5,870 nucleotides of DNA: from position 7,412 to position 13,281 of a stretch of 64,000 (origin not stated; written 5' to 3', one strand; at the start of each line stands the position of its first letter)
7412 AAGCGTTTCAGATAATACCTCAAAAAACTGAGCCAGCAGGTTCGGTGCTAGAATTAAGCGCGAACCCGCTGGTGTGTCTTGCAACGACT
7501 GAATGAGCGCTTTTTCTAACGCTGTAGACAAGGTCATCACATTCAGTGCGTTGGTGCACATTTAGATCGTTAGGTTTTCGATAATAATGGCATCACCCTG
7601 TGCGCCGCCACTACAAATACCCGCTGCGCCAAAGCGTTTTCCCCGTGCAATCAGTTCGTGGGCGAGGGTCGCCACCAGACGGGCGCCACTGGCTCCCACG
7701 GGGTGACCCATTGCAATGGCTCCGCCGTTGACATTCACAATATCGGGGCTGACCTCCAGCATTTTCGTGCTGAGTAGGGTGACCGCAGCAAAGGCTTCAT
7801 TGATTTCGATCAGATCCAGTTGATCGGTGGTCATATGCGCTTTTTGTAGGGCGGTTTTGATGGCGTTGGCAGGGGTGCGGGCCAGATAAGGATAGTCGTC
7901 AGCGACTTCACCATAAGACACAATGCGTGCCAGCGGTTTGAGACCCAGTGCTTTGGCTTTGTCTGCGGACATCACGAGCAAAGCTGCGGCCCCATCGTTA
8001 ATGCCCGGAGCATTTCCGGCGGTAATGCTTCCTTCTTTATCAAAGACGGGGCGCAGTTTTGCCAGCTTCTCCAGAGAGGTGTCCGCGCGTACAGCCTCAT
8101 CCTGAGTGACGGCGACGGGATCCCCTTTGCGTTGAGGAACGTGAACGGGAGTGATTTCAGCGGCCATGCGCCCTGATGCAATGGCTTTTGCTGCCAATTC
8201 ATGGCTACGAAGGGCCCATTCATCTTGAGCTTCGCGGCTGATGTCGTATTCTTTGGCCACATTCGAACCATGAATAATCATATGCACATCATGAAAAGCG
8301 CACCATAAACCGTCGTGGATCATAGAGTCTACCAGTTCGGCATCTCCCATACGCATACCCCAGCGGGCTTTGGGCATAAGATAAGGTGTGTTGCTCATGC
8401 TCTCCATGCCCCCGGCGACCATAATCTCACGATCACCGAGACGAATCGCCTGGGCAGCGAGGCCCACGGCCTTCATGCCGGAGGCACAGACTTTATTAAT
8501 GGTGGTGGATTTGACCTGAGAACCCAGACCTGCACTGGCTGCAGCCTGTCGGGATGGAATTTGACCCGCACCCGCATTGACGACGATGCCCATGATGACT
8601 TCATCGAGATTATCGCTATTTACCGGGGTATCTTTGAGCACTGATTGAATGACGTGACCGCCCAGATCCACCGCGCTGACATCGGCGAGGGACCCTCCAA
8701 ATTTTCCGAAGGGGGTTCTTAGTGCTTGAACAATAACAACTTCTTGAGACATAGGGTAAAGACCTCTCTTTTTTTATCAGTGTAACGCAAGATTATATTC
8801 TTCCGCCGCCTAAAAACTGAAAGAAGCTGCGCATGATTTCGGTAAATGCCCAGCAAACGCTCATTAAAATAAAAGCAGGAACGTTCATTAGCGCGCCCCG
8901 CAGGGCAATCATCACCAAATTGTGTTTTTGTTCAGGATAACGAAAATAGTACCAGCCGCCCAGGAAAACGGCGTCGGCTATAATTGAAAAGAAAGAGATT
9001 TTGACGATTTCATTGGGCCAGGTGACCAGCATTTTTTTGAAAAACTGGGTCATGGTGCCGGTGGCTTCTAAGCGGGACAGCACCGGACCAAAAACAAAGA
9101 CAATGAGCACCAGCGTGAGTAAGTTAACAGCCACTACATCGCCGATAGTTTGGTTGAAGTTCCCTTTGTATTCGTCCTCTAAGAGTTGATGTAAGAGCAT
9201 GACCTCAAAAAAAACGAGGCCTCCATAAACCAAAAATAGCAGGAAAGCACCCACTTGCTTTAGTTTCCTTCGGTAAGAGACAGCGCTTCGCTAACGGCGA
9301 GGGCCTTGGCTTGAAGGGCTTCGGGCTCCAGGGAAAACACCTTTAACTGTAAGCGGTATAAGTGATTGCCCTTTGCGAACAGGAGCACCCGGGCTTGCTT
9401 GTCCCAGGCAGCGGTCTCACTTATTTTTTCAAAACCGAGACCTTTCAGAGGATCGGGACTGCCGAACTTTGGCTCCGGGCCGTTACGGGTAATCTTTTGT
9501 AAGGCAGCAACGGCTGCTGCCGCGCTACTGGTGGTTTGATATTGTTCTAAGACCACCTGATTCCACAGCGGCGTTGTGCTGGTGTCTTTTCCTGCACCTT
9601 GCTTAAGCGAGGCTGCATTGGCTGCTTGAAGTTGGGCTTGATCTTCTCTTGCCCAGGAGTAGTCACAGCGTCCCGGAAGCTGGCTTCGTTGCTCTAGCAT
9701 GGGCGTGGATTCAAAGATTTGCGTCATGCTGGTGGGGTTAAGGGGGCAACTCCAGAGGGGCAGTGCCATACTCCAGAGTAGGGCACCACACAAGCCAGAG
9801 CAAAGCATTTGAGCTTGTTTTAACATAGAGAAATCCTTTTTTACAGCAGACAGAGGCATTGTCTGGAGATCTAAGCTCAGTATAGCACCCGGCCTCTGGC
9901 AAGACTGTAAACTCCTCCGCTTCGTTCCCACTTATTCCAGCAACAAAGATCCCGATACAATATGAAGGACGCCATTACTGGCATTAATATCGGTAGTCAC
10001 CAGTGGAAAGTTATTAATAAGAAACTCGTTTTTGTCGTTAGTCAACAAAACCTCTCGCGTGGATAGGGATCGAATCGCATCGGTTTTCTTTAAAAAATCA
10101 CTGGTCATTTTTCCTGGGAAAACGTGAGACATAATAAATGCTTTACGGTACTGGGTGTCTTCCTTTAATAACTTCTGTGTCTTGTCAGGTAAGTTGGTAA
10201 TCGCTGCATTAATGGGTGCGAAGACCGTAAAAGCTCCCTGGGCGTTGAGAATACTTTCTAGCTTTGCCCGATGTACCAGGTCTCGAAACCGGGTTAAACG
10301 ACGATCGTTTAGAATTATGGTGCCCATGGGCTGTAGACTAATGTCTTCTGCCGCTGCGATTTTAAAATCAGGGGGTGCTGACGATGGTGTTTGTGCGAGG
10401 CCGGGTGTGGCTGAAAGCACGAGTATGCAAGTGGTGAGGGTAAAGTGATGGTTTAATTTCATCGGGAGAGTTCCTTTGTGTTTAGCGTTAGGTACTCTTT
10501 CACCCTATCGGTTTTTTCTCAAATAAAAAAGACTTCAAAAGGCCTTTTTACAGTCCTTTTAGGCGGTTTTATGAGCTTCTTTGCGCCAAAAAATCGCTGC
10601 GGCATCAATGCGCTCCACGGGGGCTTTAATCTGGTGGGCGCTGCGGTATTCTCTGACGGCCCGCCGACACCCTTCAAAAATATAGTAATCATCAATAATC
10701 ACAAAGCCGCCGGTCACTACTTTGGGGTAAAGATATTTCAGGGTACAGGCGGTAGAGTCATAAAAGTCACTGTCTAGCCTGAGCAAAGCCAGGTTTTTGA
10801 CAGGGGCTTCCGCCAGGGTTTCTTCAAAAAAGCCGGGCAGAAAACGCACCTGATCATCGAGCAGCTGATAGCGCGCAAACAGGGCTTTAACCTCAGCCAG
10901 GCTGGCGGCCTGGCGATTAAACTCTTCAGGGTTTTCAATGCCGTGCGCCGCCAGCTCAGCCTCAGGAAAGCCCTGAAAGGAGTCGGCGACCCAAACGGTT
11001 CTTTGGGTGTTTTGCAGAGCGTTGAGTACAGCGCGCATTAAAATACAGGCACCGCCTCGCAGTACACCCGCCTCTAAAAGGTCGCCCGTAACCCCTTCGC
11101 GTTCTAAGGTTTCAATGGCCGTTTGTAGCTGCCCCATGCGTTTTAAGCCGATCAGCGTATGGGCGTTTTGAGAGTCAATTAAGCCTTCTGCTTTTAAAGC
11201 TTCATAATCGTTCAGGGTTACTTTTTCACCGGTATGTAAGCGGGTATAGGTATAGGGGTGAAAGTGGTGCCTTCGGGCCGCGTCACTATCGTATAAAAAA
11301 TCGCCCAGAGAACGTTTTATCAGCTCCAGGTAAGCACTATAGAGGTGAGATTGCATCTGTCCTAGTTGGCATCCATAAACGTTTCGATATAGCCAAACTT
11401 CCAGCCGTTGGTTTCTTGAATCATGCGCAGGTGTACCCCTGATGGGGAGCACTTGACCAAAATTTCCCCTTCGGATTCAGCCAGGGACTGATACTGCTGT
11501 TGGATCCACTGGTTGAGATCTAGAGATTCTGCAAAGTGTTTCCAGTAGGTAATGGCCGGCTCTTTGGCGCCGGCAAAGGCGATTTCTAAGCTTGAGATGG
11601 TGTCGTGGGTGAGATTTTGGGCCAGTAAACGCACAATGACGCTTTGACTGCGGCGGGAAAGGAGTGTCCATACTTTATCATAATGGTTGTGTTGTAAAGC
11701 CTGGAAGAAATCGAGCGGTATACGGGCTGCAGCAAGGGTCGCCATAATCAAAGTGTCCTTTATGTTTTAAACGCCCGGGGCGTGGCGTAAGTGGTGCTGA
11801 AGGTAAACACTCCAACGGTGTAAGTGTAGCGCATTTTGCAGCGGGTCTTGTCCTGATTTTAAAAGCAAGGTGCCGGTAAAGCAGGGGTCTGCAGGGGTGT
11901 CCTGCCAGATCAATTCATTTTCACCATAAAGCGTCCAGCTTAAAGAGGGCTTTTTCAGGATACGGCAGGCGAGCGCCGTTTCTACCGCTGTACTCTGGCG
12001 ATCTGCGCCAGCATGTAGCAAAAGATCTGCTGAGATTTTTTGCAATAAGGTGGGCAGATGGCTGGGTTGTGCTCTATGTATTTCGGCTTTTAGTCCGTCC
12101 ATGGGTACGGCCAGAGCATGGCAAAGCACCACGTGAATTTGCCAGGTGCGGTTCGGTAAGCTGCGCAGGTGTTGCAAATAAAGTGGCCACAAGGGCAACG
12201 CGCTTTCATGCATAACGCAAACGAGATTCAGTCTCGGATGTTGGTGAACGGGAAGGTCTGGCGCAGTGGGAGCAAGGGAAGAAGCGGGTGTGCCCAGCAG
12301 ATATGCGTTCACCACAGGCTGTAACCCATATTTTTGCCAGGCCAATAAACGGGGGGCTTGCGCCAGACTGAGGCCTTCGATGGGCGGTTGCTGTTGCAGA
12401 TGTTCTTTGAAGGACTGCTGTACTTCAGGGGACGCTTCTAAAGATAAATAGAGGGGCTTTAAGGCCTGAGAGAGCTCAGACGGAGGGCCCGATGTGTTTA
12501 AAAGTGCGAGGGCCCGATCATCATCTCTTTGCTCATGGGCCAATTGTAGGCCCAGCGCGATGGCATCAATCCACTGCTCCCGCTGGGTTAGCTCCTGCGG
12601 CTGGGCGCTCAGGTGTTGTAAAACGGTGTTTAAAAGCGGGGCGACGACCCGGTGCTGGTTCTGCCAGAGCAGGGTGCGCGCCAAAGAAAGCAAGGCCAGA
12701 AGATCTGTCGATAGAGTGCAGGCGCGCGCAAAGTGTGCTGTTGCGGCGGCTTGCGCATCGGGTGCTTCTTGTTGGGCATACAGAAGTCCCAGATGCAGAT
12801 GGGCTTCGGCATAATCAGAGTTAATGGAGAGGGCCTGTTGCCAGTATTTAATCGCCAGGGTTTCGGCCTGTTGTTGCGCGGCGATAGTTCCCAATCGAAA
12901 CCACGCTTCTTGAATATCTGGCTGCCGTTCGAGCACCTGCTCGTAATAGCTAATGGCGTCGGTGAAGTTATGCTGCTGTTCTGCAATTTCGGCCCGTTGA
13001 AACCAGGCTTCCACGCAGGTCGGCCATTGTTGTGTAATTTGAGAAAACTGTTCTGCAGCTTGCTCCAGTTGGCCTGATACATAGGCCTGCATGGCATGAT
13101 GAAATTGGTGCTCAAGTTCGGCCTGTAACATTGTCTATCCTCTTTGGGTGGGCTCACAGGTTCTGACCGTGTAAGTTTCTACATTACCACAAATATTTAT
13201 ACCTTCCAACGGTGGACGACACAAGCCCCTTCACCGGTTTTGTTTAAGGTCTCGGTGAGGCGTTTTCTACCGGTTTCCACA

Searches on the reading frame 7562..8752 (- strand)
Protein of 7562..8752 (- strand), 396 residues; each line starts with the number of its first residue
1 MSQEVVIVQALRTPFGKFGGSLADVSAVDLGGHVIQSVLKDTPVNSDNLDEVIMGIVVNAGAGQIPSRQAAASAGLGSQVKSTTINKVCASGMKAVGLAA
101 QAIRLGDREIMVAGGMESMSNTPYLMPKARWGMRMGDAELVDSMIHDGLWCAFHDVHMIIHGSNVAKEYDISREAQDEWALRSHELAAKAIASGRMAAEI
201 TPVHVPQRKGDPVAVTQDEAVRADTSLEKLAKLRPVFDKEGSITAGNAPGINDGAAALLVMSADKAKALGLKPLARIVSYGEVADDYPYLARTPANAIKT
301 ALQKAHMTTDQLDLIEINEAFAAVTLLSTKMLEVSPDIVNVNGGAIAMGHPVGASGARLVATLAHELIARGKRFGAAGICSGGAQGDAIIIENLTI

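Call 50: search_protein_families(library=pfam, proteins=[window:7562-8752:-], max_evalue=0.0001)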
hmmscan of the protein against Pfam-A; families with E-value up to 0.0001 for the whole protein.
window:7562-8752:- (396 aa): 3 families
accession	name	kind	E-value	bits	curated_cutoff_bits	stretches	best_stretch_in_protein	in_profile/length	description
PF00108.29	Thiolase_N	-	1.4e-100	336.4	26.4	1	5-263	1-259/260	Thiolase, N-terminal domain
PF02803.24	Thiolase_C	-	1.1e-42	145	27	1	271-392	1-122/123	Thiolase, C-terminal domain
PF00109.32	ketoacyl-synt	-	2.2e-07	31.2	20.8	1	73-121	158-206/252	Beta-ketoacyl synthase, N-terminal domain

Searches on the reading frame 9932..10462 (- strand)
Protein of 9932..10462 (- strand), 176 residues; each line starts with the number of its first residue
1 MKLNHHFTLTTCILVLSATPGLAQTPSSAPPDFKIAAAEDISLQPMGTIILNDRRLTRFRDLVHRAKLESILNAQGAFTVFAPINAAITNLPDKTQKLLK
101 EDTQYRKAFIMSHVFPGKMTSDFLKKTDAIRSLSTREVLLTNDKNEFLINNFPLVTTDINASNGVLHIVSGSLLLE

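Call 50: search_protein_families(library=pfam, proteins=[window:9932-10462:-], max_evalue=0.0001)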
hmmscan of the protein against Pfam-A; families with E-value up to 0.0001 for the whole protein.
window:9932-10462:- (176 aa): 1 family
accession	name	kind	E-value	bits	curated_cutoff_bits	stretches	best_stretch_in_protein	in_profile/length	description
PF02469.27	Fasciclin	-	3.9e-24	85.7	22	1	55-173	2-121/123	Fasciclin domain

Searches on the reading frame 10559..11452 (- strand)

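Call 50: search_protein_families(library=pfam, proteins=[window:10559-11452:-], max_evalue=0.0001)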
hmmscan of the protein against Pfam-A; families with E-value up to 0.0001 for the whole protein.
window:10559-11452:- (297 aa): 2 families
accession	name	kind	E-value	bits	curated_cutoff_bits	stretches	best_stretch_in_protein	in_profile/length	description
PF05711.17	TylF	-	1.7e-78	264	23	1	40-291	3-264/264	Macrocin-O-methyltransferase (TylF)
PF13578.12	Methyltransf_24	-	4.1e-06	28.1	26.3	1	126-256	1-105/105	Methyltransferase domain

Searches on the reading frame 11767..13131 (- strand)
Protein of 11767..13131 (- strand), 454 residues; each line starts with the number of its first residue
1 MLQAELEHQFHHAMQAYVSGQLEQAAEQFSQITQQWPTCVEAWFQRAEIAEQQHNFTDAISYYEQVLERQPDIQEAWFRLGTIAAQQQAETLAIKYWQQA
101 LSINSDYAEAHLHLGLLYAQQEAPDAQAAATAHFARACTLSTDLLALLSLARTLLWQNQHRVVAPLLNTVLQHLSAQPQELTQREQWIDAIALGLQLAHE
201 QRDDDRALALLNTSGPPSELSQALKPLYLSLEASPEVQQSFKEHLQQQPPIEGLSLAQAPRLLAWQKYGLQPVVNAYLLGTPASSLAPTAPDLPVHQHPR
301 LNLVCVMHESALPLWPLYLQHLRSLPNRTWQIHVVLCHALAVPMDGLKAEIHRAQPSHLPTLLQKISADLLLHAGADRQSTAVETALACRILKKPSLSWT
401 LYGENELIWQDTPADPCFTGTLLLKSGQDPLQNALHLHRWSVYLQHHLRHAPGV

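Call 35: search_protein_families(library=pfam, proteins=[window:11767-13131:-], max_evalue=0.00001)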
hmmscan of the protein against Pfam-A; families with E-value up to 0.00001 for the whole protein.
window:11767-13131:- (454 aa): 8 families
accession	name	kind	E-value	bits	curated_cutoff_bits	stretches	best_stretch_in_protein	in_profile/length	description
PF00515.34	TPR_1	-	7.4e-16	57.7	27.8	1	40-72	1-33/34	Tetratricopeptide repeat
PF13432.12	TPR_16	-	1.2e-15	58.1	32.7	1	52-103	9-60/65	Tetratricopeptide repeat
PF07719.23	TPR_2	-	9.8e-12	44.5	27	1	41-72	2-33/34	Tetratricopeptide repeat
PF13414.12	TPR_11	-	5.4e-11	42.4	26.8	1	93-121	13-41/42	TPR repeat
PF13428.12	TPR_14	-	1.4e-09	38.1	23.5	1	40-82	1-43/44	Tetratricopeptide repeat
PF13181.12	TPR_8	-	6.6e-09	35.7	25.7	0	41-72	2-33/34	Tetratricopeptide repeat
PF14559.12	TPR_19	-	3.2e-08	34.2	25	0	19-76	4-60/68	Tetratricopeptide repeat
PF13431.12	TPR_17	-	2.9e-07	30.7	24.4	0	62-86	1-25/34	Tetratricopeptide repeat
